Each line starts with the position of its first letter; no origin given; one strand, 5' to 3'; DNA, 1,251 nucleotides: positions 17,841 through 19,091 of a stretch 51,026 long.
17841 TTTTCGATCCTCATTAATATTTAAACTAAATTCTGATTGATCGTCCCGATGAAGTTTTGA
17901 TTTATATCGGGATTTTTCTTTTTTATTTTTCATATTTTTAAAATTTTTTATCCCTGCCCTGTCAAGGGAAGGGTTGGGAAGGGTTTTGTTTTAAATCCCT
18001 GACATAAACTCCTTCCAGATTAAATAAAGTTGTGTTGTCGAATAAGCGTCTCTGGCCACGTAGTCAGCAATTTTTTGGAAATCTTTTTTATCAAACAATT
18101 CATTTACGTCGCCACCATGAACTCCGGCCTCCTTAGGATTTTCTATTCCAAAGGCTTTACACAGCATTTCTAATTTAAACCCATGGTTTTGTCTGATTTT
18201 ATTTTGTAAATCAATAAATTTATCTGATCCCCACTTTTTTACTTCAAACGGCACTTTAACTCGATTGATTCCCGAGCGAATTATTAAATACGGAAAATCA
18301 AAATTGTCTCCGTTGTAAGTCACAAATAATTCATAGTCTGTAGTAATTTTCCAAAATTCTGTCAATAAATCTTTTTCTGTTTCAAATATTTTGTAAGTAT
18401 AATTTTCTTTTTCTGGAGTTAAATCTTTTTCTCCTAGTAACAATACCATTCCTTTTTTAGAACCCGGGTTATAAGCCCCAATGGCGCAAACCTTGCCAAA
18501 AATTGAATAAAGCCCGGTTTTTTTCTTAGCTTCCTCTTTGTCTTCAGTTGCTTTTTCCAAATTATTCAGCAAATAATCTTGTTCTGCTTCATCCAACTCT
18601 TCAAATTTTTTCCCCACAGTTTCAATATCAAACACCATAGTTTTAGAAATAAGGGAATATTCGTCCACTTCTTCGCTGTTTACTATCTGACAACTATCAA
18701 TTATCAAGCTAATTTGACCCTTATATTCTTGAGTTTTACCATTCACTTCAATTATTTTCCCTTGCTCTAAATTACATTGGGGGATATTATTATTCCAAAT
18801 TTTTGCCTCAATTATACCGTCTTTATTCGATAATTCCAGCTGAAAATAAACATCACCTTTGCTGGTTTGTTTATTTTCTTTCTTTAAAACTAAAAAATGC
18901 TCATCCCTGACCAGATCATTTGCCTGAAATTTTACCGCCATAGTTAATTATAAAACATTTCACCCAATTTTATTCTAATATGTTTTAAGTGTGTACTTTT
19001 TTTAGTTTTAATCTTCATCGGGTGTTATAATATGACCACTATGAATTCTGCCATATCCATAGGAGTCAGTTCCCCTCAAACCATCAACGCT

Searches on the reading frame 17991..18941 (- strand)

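Call 16: search_protein_families(library=pfam, proteins=[window:17991-18941:-])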
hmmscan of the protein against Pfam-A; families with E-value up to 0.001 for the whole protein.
window:17991-18941:- (316 aa): 4 families
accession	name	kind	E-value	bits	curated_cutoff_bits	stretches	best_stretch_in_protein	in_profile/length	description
PF10108.15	DNA_pol_B_exo2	-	5.4e-14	52.8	24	1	187-311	35-175/213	Predicted 3'-5' exonuclease related to the exonuclease domain of PolB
PF03104.25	DNA_pol_B_exo1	-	9.1e-12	45.3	23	1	64-248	26-207/242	DNA polymerase family B, exonuclease domain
PF13482.12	RNase_H_2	-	1.1e-09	38.9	22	1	164-306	15-161/165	RNase_H superfamily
PF01336.31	tRNA_anti-codon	-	3.1e-05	24.3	27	1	28-87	13-75/75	OB-fold nucleic acid binding domain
